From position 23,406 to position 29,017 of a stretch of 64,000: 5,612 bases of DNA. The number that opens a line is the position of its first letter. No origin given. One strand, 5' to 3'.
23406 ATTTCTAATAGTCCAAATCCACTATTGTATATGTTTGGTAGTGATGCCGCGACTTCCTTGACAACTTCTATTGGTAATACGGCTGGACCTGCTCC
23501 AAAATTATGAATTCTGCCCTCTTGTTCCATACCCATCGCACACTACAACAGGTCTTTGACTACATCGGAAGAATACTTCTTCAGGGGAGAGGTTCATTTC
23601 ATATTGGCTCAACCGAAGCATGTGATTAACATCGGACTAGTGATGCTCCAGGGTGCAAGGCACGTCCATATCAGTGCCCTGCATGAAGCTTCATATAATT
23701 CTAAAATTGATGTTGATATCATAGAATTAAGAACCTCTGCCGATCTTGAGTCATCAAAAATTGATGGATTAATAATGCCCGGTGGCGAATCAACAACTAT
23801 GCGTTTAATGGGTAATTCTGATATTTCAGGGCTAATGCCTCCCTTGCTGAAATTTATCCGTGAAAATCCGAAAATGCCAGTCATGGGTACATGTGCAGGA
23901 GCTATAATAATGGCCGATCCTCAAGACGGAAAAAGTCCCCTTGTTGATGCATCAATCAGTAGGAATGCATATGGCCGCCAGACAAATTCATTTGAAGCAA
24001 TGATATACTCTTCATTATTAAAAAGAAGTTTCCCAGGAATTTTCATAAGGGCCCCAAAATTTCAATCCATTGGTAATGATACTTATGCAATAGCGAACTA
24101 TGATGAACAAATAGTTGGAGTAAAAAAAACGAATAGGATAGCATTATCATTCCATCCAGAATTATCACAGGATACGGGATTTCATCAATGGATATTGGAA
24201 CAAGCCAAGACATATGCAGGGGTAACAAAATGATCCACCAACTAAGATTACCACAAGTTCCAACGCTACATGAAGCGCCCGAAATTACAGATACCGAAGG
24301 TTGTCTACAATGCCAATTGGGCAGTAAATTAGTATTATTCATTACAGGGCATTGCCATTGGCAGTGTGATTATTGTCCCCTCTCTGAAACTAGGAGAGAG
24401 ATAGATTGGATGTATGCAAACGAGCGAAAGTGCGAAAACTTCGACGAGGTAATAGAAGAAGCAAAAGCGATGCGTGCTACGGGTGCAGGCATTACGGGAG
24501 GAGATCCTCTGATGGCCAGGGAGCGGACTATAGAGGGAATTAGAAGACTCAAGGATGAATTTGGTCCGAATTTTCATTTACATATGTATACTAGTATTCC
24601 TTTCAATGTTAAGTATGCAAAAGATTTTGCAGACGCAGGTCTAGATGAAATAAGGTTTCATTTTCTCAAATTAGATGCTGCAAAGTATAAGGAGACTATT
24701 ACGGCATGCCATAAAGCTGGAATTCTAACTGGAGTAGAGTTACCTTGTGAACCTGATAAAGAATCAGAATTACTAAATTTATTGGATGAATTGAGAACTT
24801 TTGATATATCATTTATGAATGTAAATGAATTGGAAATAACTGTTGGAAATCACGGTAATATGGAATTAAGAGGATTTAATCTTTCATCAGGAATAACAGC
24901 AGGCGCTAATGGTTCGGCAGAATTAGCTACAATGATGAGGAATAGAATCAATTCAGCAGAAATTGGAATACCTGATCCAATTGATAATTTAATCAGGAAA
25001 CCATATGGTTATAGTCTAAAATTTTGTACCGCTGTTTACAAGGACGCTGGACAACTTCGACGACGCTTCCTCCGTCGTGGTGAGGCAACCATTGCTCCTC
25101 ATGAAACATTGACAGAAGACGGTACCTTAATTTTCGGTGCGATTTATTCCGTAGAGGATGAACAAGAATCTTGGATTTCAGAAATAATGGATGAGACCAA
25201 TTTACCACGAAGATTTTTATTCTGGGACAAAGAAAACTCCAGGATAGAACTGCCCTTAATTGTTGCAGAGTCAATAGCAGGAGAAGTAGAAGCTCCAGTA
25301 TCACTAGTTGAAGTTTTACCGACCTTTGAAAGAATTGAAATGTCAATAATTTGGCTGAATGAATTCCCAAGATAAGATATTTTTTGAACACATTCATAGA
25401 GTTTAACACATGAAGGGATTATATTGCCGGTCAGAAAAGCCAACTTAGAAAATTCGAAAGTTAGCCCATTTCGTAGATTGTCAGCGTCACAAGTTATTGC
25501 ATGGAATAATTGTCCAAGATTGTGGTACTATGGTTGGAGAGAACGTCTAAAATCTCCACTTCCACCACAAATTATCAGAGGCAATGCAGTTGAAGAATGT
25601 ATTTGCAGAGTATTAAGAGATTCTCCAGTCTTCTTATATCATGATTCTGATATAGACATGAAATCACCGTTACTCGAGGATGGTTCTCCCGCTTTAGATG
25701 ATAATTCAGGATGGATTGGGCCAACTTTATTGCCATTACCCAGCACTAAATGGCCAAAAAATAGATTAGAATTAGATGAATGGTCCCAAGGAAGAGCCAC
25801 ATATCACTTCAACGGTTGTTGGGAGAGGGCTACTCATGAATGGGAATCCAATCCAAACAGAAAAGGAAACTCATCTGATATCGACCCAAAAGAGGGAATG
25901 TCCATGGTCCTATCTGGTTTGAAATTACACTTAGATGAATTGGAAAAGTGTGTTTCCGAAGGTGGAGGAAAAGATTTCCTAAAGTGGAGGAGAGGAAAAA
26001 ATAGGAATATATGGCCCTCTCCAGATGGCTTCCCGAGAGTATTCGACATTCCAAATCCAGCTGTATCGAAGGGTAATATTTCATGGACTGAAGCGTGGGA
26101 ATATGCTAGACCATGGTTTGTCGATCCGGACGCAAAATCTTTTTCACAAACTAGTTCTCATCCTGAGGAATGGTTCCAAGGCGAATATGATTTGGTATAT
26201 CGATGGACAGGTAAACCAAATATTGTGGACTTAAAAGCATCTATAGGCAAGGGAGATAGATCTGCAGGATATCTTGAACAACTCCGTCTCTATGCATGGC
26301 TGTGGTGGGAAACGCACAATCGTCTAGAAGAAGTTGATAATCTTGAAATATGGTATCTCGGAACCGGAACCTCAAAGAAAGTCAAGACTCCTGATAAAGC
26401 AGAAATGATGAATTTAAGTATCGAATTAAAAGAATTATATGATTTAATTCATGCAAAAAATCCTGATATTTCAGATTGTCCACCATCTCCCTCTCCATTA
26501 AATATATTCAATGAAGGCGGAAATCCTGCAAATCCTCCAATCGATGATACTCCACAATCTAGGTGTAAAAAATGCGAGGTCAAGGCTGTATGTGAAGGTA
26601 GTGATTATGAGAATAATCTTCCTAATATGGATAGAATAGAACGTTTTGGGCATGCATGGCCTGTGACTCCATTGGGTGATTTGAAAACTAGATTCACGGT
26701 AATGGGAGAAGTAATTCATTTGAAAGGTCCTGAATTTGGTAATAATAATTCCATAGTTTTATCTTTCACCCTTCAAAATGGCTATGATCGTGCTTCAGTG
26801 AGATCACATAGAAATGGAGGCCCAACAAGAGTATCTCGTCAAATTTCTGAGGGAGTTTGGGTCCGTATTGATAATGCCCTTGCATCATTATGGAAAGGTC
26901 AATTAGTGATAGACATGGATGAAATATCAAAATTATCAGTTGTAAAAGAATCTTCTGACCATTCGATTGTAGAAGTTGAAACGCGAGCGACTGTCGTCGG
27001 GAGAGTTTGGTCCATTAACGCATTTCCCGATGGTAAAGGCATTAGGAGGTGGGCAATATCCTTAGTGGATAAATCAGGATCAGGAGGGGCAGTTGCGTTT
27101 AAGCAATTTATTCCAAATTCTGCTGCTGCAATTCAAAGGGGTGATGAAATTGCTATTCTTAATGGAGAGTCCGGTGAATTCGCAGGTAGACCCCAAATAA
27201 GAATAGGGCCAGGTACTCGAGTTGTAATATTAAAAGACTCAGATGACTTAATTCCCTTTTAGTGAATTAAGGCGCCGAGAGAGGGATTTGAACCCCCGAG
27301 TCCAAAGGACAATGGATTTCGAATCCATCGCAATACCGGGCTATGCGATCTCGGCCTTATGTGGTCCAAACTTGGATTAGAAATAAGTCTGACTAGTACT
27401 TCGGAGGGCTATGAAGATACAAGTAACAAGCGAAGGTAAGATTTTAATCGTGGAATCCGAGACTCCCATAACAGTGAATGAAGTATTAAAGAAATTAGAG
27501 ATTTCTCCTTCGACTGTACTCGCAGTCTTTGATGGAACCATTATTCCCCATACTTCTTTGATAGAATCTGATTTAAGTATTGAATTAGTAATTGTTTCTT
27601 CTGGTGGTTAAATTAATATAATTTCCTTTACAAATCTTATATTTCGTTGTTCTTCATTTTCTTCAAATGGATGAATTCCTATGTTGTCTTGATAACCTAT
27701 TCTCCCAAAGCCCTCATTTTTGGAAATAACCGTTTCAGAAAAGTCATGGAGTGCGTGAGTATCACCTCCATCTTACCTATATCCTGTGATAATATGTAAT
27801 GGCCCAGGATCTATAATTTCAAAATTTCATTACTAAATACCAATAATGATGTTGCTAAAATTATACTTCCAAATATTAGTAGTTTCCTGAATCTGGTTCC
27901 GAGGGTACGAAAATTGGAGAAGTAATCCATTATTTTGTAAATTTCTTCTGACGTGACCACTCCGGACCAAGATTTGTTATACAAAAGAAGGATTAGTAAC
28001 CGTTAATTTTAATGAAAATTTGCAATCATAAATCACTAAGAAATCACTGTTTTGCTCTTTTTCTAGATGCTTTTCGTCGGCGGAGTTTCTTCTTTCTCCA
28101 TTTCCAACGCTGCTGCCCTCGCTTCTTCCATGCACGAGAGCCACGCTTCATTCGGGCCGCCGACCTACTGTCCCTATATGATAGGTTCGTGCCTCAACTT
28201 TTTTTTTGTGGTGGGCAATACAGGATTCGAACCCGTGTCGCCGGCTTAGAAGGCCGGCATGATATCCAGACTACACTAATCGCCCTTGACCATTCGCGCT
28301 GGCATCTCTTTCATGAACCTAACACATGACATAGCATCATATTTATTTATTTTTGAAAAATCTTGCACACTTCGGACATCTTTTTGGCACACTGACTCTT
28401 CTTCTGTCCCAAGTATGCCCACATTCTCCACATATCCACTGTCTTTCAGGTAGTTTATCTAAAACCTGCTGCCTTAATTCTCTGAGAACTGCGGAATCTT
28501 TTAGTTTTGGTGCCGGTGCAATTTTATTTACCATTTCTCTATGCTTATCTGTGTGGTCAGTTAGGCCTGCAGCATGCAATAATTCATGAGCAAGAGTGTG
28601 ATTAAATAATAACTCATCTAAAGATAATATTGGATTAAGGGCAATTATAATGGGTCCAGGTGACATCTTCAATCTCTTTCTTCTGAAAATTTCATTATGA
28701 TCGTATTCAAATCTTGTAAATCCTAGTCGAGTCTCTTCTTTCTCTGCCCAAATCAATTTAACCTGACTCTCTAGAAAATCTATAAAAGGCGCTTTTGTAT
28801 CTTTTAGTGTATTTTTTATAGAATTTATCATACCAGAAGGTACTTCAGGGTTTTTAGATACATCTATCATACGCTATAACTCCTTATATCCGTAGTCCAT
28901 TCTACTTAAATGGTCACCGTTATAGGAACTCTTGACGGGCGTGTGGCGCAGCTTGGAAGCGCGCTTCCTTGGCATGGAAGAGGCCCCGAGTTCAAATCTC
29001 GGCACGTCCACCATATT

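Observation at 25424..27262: Cas4/EXO5-type Fe-S nuclease fused to tandem OB folds, with no CRISPR context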

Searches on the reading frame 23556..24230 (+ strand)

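Call 18: search_protein_families(library=pfam, proteins=[window:23556-24230:+], max_evalue=0.01)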
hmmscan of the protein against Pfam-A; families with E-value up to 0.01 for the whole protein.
window:23556-24230:+ (225 aa): 3 families
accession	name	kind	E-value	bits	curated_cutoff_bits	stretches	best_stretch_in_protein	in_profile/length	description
PF01174.25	SNO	-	8.9e-41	140.3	27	1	30-217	3-186/188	SNO glutamine amidotransferase family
PF00117.34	GATase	-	2.1e-05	24.7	22.8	1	41-208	12-178/190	Glutamine amidotransferase class-I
PF07685.20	GATase_3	-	0.0092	16.1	27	0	53-119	27-88/196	CobB/CobQ-like glutamine amidotransferase domain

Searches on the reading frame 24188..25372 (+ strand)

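Call 18: search_protein_families(library=pfam, proteins=[window:24188-25372:+], max_evalue=0.01)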
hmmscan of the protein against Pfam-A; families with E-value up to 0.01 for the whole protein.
window:24188-25372:+ (395 aa): 2 families
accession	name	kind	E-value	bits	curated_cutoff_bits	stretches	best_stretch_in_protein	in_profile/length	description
PF04055.27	Radical_SAM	-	8.8e-11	42.7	29.5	1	52-159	3-109/166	Radical SAM superfamily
PF13353.11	Fer4_12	-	1.8e-06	28.7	22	1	45-139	5-94/137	4Fe-4S single cluster domain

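Call 102: search_protein_families(library=ncbifam, proteins=[window:24188-25372:+], max_evalue=0.001)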
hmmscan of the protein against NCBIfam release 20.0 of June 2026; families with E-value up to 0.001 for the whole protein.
window:24188-25372:+ (395 aa): 12 families
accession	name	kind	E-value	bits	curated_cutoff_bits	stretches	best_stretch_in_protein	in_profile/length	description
TIGR02668.1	moaA_archaeal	equivalog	5.2e-08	32.2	325.25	1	48-184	12-141/303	GTP 3',8-cyclase MoaA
NF001199.0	PRK00164.2-1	equivalog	5.6e-08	32.3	231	1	48-185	14-144/308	GTP 3',8-cyclase MoaA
TIGR03977.1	rSAM_pair_HxsC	equivalog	4.7e-07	29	267.9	1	49-135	28-106/292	His-Xaa-Ser system radical SAM maturase HxsC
TIGR02666.1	moaA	equivalog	7.4e-07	28.4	284.05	1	48-171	12-134/336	GTP 3',8-cyclase MoaA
TIGR02491.1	NrdG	equivalog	5.5e-06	26.4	126.1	1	45-135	15-103/154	anaerobic ribonucleoside-triphosphate reductase activating protein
TIGR02109.1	PQQ_syn_pqqE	equivalog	1.3e-05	24.3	381.35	1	48-166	9-120/358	pyrroloquinoline quinone biosynthesis protein PqqE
TIGR03551.1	F420_cofH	equivalog_domain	0.00014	20.8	374.1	0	52-149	45-137/345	5-amino-6-(D-ribitylamino)uracil--L-tyrosine 4-hydroxyphenyl transferase CofH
TIGR02493.1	PFLA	equivalog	0.00024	20.6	231.75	1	45-124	15-93/235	pyruvate formate-lyase-activating protein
NF050035.1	rSAM_WgK_link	exception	0.00045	19.3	650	1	50-118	13-77/367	radical SAM/SPASM peptide maturase WgkB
NF045702.1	rSAM_GDGT_ether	equivalog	0.00064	18.5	450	1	50-169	90-208/486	tetraether lipid synthase Tes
TIGR02495.1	NrdG2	equivalog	0.00076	18.9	131.15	0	48-151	19-112/193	anaerobic ribonucleoside-triphosphate reductase activating protein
NF049973.1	radical_Rv1681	equivalog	0.00077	18.5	380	0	42-111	68-133/326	Rv1681 family radical SAM protein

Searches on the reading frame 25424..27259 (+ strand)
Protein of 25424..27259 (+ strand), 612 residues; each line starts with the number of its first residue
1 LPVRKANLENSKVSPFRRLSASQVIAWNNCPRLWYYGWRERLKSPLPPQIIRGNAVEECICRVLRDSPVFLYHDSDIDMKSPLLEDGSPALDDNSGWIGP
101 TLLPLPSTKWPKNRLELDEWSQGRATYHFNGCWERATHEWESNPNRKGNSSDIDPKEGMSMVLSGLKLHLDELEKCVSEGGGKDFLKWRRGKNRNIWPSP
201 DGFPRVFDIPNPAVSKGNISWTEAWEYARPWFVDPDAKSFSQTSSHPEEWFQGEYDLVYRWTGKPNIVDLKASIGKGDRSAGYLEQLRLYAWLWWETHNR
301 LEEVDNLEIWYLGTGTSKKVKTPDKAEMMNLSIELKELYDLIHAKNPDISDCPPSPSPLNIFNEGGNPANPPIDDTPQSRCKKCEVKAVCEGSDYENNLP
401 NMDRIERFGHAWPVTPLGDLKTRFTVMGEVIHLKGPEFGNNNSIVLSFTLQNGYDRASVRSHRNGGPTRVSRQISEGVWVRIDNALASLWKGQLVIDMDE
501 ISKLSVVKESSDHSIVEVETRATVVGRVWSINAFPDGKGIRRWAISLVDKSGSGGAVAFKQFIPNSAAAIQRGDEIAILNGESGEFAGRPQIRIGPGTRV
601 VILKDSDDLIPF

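Call 5: search_protein_families(library=pfam, proteins=[window:25424-27259:+], max_evalue=10)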
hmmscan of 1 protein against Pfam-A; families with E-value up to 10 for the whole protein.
window:25424-27259:+ (612 aa): 3 families
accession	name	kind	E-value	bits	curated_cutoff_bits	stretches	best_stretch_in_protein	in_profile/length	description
PF12705.13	PDDEXK_1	-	9.8e-12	45.8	22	2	251-391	124-247/247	PD-(D/E)XK nuclease superfamily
PF01336.31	tRNA_anti-codon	-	0.00088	19.6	27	2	523-593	2-68/75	OB-fold nucleic acid binding domain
PF22415.1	PSV_ORF131-like_dom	-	0.21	12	27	1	419-471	9-59/80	PSV_Hypothetical protein ORF131-like domain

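Call 6: search_protein_families(library=ncbifam, proteins=[window:25424-27259:+], max_evalue=10)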
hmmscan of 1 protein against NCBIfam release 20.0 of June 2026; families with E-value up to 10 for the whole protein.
window:25424-27259:+ (612 aa): 3 families
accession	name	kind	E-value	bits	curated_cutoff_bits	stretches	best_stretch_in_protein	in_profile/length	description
NF005554.0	PRK07218.1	equivalog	0.0046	16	447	2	474-516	116-158/423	Single-stranded DNA binding protein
NF005051.0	PRK06461.1-5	equivalog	0.023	14.7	235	1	471-519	60-105/146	single-stranded DNA-binding protein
TIGR00372.1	cas4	equivalog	0.13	12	65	0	249-319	66-132/180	CRISPR-associated protein Cas4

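Call 7: search_solved_structures(query=window:25424-27259:+, max_evalue=10, show_alignments=3)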
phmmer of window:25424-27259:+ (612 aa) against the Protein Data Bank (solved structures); distinct sequences matched with E-value up to 10: 7.
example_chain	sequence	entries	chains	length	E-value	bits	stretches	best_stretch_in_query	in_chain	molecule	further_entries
4cou_A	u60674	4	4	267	0.061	14.5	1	79-137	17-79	EPITHELIAL ADHESIN 6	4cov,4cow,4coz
4coy_A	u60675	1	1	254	0.13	13.4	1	83-137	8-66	EPITHELIAL ADHESIN 6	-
3uiu_A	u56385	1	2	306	0.26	12.4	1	127-193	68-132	Interferon-induced, double-stranded RNA-activated protein kinase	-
6d3k_B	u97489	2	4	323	0.28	12.3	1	127-193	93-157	Interferon-induced, double-stranded RNA-activated protein kinase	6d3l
4frf_A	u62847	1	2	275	1.3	10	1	114-156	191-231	Inositol polyphosphate multikinase alpha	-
1bev_1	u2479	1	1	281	2.1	9.4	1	182-238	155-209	BOVINE ENTEROVIRUS COAT PROTEINS VP1 TO VP4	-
6thd_1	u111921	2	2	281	2.1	9.4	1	182-238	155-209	Genome polyprotein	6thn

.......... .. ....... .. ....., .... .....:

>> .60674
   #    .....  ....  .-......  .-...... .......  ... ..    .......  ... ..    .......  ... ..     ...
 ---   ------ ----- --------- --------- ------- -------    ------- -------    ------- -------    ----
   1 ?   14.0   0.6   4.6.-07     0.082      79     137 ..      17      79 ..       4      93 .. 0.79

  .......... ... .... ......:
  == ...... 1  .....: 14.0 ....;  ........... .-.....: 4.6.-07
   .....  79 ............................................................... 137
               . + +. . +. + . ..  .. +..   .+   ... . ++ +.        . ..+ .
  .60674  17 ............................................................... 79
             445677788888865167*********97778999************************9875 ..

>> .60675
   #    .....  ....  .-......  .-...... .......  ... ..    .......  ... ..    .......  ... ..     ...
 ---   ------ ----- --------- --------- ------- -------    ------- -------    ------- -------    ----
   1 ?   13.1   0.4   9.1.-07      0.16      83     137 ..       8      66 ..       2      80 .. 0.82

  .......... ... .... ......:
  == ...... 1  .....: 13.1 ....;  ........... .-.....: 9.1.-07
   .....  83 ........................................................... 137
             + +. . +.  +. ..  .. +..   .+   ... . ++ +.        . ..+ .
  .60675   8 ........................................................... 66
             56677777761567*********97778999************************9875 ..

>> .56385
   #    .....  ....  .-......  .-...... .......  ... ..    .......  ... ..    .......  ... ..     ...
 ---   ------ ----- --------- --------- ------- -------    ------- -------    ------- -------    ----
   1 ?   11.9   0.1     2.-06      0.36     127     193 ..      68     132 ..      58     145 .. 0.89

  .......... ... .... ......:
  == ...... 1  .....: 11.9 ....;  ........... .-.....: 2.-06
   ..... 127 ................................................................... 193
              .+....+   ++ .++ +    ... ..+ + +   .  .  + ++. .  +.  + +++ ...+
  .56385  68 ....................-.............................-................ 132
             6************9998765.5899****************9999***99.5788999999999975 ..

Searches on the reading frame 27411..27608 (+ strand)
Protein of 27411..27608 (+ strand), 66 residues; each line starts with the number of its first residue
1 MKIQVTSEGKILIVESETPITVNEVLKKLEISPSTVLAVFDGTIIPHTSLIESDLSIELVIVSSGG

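Call 18: search_protein_families(library=pfam, proteins=[window:27411-27608:+], max_evalue=0.01)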
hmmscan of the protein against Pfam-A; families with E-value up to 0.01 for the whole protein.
window:27411-27608:+ (66 aa): 2 families
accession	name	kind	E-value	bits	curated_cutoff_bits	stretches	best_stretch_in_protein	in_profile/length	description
PF02597.26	ThiS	-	0.00086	20.2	22.5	1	14-66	16-76/76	ThiS family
PF21965.2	SAMP2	-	0.0011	19.7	27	1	5-54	7-55/63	Small archaeal modifier protein 2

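Call 102: search_protein_families(library=ncbifam, proteins=[window:27411-27608:+], max_evalue=0.001)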
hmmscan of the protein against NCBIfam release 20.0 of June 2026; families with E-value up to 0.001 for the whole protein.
window:27411-27608:+ (66 aa): 2 families
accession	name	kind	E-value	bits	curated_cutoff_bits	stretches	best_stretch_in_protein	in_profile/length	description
NF041919.1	SAMP2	equivalog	0.00078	19.9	70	1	14-66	15-66/66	ubiquitin-like small modifier protein SAMP2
TIGR01683.1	thiS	equivalog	0.00092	19.5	37.45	0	14-49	8-43/64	sulfur carrier protein ThiS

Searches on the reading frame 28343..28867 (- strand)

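Call 18: search_protein_families(library=pfam, proteins=[window:28343-28867:-], max_evalue=0.01)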
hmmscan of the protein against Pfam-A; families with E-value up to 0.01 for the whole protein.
window:28343-28867:- (174 aa): 1 family
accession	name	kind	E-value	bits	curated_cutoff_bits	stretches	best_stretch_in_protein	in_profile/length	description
PF14311.12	DUF4379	-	0.0062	17.2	24.5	0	144-169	28-55/56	Probable Treble clef zinc finger domain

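Call 102: search_protein_families(library=ncbifam, proteins=[window:28343-28867:-], max_evalue=0.001)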
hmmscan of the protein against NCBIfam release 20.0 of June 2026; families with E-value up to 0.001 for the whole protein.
window:28343-28867:- (174 aa): 0 families
